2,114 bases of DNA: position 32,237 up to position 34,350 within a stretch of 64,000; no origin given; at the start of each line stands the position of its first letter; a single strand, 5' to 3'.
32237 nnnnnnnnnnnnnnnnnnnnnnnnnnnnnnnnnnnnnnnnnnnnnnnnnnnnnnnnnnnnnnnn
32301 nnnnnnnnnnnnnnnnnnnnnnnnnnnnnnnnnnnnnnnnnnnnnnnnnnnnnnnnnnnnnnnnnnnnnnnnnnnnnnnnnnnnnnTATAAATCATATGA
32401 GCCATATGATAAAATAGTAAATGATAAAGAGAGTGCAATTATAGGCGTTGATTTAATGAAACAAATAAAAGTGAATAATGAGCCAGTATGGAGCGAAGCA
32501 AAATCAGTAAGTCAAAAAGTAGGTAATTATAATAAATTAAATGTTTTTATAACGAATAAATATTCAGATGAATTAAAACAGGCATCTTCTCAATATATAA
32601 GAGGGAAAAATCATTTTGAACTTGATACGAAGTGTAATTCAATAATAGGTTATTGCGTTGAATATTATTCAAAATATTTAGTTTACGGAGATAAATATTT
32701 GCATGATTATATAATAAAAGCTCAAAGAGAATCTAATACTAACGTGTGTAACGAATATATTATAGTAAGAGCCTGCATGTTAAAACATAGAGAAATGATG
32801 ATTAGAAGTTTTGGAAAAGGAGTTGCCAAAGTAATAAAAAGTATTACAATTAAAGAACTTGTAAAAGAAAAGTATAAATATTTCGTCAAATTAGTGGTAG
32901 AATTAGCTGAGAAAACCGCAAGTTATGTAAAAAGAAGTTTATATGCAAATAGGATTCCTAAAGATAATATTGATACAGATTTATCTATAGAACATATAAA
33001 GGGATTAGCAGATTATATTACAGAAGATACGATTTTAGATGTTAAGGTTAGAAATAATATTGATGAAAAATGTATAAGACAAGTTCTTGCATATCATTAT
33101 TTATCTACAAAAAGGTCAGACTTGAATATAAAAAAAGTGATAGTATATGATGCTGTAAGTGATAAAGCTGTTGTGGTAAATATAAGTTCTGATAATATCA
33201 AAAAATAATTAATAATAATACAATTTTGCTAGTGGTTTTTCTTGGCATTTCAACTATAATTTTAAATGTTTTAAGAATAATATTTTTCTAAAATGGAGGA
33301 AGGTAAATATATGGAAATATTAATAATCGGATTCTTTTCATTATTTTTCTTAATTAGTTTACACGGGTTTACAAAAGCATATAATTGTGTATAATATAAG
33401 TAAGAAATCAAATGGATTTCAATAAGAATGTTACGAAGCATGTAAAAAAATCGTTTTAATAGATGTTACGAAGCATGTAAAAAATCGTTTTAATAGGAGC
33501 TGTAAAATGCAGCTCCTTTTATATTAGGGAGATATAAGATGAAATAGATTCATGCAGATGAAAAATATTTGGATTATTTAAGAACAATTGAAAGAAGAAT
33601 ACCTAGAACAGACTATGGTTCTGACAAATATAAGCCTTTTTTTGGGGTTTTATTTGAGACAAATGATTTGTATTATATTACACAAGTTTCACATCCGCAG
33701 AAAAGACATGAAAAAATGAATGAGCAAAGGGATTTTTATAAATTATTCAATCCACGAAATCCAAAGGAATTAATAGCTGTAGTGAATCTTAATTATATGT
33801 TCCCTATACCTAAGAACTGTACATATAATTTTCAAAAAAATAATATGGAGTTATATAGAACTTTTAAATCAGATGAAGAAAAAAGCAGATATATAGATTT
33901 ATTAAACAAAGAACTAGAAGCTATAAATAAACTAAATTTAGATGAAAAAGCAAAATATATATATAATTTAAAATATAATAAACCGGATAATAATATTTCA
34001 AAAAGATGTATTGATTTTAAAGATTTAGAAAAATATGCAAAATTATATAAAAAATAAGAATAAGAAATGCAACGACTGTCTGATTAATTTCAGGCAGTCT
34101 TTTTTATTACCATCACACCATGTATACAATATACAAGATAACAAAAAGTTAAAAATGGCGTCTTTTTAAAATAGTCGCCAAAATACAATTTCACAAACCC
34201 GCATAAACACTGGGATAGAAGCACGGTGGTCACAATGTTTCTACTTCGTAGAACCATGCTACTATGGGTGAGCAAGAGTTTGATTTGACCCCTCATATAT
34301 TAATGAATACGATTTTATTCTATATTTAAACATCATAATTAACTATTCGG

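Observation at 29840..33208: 1122-aa protein with a minimal SF2 helicase core and an 800-aa unknown region, directly upstream of toxIN: candidate novel defence gene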

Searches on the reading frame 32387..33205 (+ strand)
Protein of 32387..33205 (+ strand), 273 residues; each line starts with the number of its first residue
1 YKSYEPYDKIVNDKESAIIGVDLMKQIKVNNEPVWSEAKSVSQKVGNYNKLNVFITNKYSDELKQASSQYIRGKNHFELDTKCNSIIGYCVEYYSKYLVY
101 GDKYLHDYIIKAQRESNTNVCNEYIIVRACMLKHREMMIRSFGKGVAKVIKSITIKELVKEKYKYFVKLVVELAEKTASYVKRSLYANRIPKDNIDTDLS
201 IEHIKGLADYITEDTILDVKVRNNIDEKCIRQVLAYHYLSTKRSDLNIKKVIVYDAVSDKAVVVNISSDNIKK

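Call 54: search_solved_structures(query=A3, max_evalue=10, show_alignments=3)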
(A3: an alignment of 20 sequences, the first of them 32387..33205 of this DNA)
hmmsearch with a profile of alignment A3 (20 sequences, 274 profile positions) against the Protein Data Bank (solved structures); distinct sequences matched with E-value up to 10: 3.
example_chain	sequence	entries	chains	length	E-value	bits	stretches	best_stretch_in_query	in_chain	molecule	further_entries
2yrb_A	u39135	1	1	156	0.48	13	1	94-142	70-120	Protein fantom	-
2yru_A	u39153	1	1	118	0.85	12.2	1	125-212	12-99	Steroid receptor RNA activator 1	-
4n9u_A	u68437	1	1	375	1.4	11.5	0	50-114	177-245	Farnesyl pyrophosphate synthase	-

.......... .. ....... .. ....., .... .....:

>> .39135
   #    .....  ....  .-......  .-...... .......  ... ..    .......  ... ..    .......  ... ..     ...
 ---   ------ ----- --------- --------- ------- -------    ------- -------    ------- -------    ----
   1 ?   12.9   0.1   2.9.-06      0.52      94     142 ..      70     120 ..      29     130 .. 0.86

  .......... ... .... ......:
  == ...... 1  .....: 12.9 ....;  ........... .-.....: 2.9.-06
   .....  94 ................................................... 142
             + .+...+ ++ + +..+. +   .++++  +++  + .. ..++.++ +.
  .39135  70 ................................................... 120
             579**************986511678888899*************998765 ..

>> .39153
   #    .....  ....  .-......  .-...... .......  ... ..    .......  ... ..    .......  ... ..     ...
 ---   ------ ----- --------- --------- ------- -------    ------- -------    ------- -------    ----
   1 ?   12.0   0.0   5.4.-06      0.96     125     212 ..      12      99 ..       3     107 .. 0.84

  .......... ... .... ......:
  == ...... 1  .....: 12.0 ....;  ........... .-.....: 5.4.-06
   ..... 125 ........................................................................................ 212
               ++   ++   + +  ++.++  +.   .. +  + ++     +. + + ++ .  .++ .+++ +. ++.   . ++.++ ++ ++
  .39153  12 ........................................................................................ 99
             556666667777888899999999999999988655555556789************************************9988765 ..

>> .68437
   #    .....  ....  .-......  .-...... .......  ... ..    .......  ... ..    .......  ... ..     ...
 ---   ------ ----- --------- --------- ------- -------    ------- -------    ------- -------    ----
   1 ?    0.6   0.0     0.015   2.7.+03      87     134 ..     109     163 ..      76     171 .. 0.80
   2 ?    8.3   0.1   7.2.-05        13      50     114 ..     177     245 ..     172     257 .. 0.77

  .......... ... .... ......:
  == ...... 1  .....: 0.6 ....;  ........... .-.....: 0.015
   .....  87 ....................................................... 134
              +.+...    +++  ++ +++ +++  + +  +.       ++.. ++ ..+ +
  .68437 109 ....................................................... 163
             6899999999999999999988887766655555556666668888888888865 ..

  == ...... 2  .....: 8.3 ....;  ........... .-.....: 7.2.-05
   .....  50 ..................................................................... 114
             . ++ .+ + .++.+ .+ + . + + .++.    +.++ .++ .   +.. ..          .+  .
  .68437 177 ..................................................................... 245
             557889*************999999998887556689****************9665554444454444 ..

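Call 65: search_protein_representatives(alignment_id=A3)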
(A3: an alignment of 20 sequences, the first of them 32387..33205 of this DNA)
Query: 20 sequences, 274 profile positions. Proteins with E-value up to 0.001 (for the whole library): 140; up to 1e-10: 133; up to 1e-30: 112. The best 140 are listed.
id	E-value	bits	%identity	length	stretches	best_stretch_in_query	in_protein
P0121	2.8e-136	469.7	-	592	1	5-273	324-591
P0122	3.2e-133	459.7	-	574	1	4-273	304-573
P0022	2.6e-132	456.7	-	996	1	4-267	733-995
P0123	3.0e-131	453.2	-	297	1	3-272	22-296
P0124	1.3e-130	451.1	-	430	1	2-273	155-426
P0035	2.1e-130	450.4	-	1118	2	3-272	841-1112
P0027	6.8e-130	448.8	-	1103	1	3-271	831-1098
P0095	1.2e-127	441.4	-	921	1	5-272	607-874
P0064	2.8e-126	436.9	-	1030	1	3-268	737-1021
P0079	4.8e-126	436.1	-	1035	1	4-272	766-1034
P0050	2.1e-124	430.8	-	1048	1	2-273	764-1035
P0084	4.4e-124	429.7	-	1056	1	6-273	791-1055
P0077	2.0e-123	427.5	-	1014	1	2-272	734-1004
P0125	3.5e-123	426.7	-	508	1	3-266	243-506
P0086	3.2e-121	420.3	-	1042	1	6-272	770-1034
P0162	1.1e-69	251.3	-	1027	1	3-272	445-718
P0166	6.9e-69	248.7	-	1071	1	4-273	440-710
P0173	2.9e-66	240.0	-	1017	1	2-272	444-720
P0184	1.6e-53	198.3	-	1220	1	3-265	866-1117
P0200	5.1e-42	160.5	-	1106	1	11-272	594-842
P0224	5.2e-21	91.6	-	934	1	8-273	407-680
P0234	8.2e-11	58.2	-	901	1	6-272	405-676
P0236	4.1e-10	55.9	-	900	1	6-272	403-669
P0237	3.3e-09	52.9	-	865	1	7-272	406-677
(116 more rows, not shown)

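Call 68: search_protein_families(library=pfam, proteins=[P0162, P0166, P0173, P0224, P0234, P0236, P0237, P0184, P0200], max_evalue=0.01)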
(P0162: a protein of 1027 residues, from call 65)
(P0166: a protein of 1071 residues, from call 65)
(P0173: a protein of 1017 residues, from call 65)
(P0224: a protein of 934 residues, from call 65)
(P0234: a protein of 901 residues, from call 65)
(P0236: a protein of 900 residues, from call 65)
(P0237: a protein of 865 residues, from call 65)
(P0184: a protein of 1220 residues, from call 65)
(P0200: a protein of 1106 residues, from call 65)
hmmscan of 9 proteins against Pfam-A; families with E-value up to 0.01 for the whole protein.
P0162 (1027 aa): 3 families
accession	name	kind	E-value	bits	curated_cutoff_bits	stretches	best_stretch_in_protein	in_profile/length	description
PF04851.21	ResIII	-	5.5e-05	23.6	22.5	1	13-153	5-160/164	Type III restriction enzyme, res subunit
PF00271.37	Helicase_C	-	0.00012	22.8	23.5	1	246-294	62-109/110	Helicase conserved C-terminal domain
PF00270.35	DEAD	-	0.0048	17.1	26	0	14-148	2-145/167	DEAD/DEAH box helicase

P0166 (1071 aa): 2 families
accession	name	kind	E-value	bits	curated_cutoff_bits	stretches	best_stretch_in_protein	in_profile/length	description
PF04851.21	ResIII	-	4.9e-06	27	22.5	1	12-155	5-163/164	Type III restriction enzyme, res subunit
PF13366.12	PDDEXK_3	-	0.0044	17.8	22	0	645-679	62-97/117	PD-(D/E)XK nuclease superfamily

P0173 (1017 aa): 4 families
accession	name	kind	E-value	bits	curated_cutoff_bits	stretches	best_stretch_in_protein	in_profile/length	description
PF04851.21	ResIII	-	3.9e-09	37.1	22.5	1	12-153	5-161/164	Type III restriction enzyme, res subunit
PF12775.13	AAA_7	-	0.0031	17.5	25.8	1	35-104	36-105/181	P-loop containing dynein motor region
PF13366.12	PDDEXK_3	-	0.0034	18.2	22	0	657-689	63-96/117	PD-(D/E)XK nuclease superfamily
PF00271.37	Helicase_C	-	0.0039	17.9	23.5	0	244-293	61-109/110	Helicase conserved C-terminal domain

P0224 (934 aa): 5 families
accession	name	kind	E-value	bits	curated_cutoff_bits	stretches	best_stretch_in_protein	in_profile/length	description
PF04851.21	ResIII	-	1.9e-06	28.3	22.5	1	11-149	5-161/164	Type III restriction enzyme, res subunit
PF11929.14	DUF3447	-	2e-05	24.9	26.9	1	776-832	7-62/76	Domain of unknown function (DUF3447)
PF00271.37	Helicase_C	-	5e-05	24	23.5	1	229-286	51-109/110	Helicase conserved C-terminal domain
PF12775.13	AAA_7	-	0.00039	20.4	25.8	1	30-93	32-95/181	P-loop containing dynein motor region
PF12796.13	Ank_2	-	0.0037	18.2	27.3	0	780-839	2-72/90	Ankyrin repeats (3 copies)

P0234 (901 aa): 4 families
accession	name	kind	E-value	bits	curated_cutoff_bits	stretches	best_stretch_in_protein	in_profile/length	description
PF04851.21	ResIII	-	7.2e-08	32.9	22.5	1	10-148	4-162/164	Type III restriction enzyme, res subunit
PF00271.37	Helicase_C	-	3.3e-06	27.8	23.5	1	238-285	62-109/110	Helicase conserved C-terminal domain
PF22769.1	DCD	-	0.00047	20.7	27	1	607-675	64-133/153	dCTP deaminase-like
PF01797.21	Y1_Tnp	-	0.0088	16.6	23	0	99-148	60-110/121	Transposase IS200 like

P0236 (900 aa): 2 families
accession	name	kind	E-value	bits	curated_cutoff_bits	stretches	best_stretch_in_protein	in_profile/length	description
PF00271.37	Helicase_C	-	5.4e-06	27.1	23.5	1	234-283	60-109/110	Helicase conserved C-terminal domain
PF04851.21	ResIII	-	0.0019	18.6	22.5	1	14-86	8-80/164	Type III restriction enzyme, res subunit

P0237 (865 aa): 3 families
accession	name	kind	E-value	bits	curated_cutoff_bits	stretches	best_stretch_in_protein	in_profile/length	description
PF04851.21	ResIII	-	1.4e-06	28.7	22.5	1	22-150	20-162/164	Type III restriction enzyme, res subunit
PF00271.37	Helicase_C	-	2.6e-06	28.1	23.5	1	236-286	60-109/110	Helicase conserved C-terminal domain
PF12775.13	AAA_7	-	0.00023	21.2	25.8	1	31-95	33-97/181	P-loop containing dynein motor region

P0184 (1220 aa): 3 families
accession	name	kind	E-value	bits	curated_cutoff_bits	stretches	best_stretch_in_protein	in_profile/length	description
PF04851.21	ResIII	-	1.2e-05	25.7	22.5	1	315-450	8-161/164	Type III restriction enzyme, res subunit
PF00271.37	Helicase_C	-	0.00037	21.1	23.5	1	543-589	63-109/110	Helicase conserved C-terminal domain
PF13401.12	AAA_22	-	0.0074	17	27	0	339-446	10-109/130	AAA domain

P0200 (1106 aa): 3 families
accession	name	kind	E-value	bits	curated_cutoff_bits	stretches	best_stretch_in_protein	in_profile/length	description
PF04851.21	ResIII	-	1.9e-08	34.8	22.5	1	14-160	15-162/164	Type III restriction enzyme, res subunit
PF13366.12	PDDEXK_3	-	0.0021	18.8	22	1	779-817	62-102/117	PD-(D/E)XK nuclease superfamily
PF00271.37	Helicase_C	-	0.0086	16.8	23.5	0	253-297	65-109/110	Helicase conserved C-terminal domain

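Call 69: predict_structure(alignment_id=A3)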
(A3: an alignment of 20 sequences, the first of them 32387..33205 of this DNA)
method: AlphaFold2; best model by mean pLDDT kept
length: 273 residues; sequences in the alignment: 20
mean_pLDDT: 81.7   pTM: 0.79
mean pLDDT of the five models: 81.7, 81.6, 80.5, 78.5, 77.0
residues with pLDDT >= 90: 143; 70-90: 62; 50-70: 41; < 50: 27
segments of 3 or more residues with pLDDT < 50: 1-18, 20-24, 199-202
pLDDT, mean of each block of 10 residues (from residue 1): 40 45 55 58 63 84 96 91 93 96 94 95 97 85 73 94 97 98 92 65 61 91 94 86 80 96 94 76
secondary structure, 60 per line:
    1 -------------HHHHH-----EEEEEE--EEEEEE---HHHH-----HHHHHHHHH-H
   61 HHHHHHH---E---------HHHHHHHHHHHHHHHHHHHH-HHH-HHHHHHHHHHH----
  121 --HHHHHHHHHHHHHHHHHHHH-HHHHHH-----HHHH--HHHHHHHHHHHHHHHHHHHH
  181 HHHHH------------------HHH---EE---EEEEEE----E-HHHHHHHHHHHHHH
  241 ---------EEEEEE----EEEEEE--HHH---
elements in order: H14-18 E24-29 E32-37 H41-44 H50-58 H60-67 H81-100 H106-116 H123-142 H144-149 H155-158 H161-185 E215-220 H227-240 E250-255 E260-265

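Call 73: search_protein_families(library=padloc, proteins=[P0162, P0166, P0173, P0224, P0234, P0236, P0237, P0184, P0200], max_evalue=0.01)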
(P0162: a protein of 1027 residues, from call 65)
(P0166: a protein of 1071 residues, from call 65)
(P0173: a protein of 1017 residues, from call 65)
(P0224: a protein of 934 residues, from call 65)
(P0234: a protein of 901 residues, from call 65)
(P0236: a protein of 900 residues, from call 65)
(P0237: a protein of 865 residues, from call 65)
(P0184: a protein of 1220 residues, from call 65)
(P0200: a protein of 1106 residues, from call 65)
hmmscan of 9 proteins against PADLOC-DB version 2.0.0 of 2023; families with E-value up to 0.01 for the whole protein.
P0162 (1027 aa): 3 families
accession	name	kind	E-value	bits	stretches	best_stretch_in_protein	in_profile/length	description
PDLC05052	PDC-S61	-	9.5e-07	26.7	1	612-692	129-208/253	-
PDLC03797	RTasPDDEXK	-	1.1e-05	23.2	1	653-714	135-197/226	DRT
PDLC00059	DruK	-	0.0027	15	1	640-730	118-212/326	PD-(D/E)XK nuclease superfamily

P0166 (1071 aa): 4 families
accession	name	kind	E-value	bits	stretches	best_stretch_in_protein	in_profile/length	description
PDLC05052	PDC-S61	-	3.1e-07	28.3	1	599-692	123-220/253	-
PDLC03797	RTasPDDEXK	-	1.4e-05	22.9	1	644-704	135-196/226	DRT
PDLC01250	Cas4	-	0.003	15.9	1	638-709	58-131/168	"CAS-I,CAS-II,CAS-III,CAS-IV,CAS-V,CAS-VI; acquisition_associated"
PDLC00943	Cas4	-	0.0084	14.1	0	641-708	67-139/180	CRISPR-associated protein Cas4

P0173 (1017 aa): 7 families
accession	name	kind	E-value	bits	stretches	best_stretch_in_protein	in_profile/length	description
PDLC03797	RTasPDDEXK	-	1.1e-06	26.6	1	654-717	134-198/226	DRT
PDLC05052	PDC-S61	-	3e-05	21.8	1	617-694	131-208/253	-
PDLC01250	Cas4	-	0.0002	19.7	1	651-719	60-130/168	"CAS-I,CAS-II,CAS-III,CAS-IV,CAS-V,CAS-VI; acquisition_associated"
PDLC00943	Cas4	-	0.00084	17.3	1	652-718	67-138/180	CRISPR-associated protein Cas4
PDLC01759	Cas3b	-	0.0018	15.1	0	7-46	205-244/711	-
PDLC01611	Cas4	-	0.0057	15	0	646-719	44-118/158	"CAS-I,CAS-II,CAS-III,CAS-IV,CAS-V,CAS-VI; acquisition_associated"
PDLC01749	Cas2b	-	0.0067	14.9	0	700-748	4-51/87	-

P0224 (934 aa): 0 families

P0234 (901 aa): 0 families

P0236 (900 aa): 0 families

P0237 (865 aa): 0 families

P0184 (1220 aa): 4 families
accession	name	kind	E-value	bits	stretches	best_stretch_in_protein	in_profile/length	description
PDLC02085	Cas4a2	-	0.00056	18.3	1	1044-1104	48-106/166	-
PDLC05052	PDC-S61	-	0.0017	16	1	1058-1112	167-225/253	-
PDLC01323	Cas3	-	0.0025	15.6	0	542-587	252-294/294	CAS-I-D; effector_G3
PDLC00613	ZorC1|ZorC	-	0.0026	14.5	1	1141-1208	500-565/570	EH signature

P0200 (1106 aa): 1 family
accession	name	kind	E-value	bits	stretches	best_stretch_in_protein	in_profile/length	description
PDLC03797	RTasPDDEXK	-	7.4e-06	23.9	1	778-835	135-194/226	DRT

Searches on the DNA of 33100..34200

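Call 92: search_rna_families(source=window, start=33100, end=34200, threshold=evalue, max_evalue=1)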
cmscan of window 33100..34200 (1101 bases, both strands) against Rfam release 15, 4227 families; matches with E-value up to 1: 0.
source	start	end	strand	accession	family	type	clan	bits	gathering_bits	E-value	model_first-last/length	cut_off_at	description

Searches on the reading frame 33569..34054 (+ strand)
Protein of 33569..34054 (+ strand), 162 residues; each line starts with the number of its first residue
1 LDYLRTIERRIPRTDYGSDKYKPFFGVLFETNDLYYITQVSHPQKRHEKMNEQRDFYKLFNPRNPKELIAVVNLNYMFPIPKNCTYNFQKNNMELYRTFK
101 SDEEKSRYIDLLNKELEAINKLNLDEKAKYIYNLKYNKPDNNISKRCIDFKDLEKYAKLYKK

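Call 3: search_protein_families(library=pfam, proteins=[window:33569-34054:+], max_evalue=0.1)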
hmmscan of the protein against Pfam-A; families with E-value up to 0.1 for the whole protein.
window:33569-34054:+ (162 aa): 1 family
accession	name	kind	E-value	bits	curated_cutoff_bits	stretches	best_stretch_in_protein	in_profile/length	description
PF13958.12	ToxN_toxin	-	3.8e-41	141.3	25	1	2-160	12-159/159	Toxin ToxN, type III toxin-antitoxin system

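Call 4: search_protein_families(library=padloc, proteins=[window:33569-34054:+], max_evalue=0.1)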
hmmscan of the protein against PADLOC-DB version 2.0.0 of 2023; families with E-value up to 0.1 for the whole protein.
window:33569-34054:+ (162 aa): 1 family
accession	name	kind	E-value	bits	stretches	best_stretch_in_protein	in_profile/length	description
PDLC02352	AbiQ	-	1.7e-20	71.9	1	2-162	12-159/160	AbiQ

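Call 6: search_protein_families(library=ncbifam, proteins=[window:33569-34054:+], max_evalue=1)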
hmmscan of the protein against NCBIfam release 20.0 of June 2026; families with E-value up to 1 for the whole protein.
window:33569-34054:+ (162 aa): 1 family
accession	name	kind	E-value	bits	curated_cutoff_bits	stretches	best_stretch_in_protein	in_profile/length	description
TIGR00811.1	sit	subfamily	0.018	13.4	1047.6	1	59-129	461-531/548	silicon transporter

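Call 7: search_protein_families(library=phrogs, proteins=[window:33569-34054:+], max_evalue=0.1)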
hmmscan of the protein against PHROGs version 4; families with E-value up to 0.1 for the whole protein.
window:33569-34054:+ (162 aa): 1 family
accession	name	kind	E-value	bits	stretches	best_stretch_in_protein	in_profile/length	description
phrog_9764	-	unknown function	3.6e-17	63.9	1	2-161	15-164/170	-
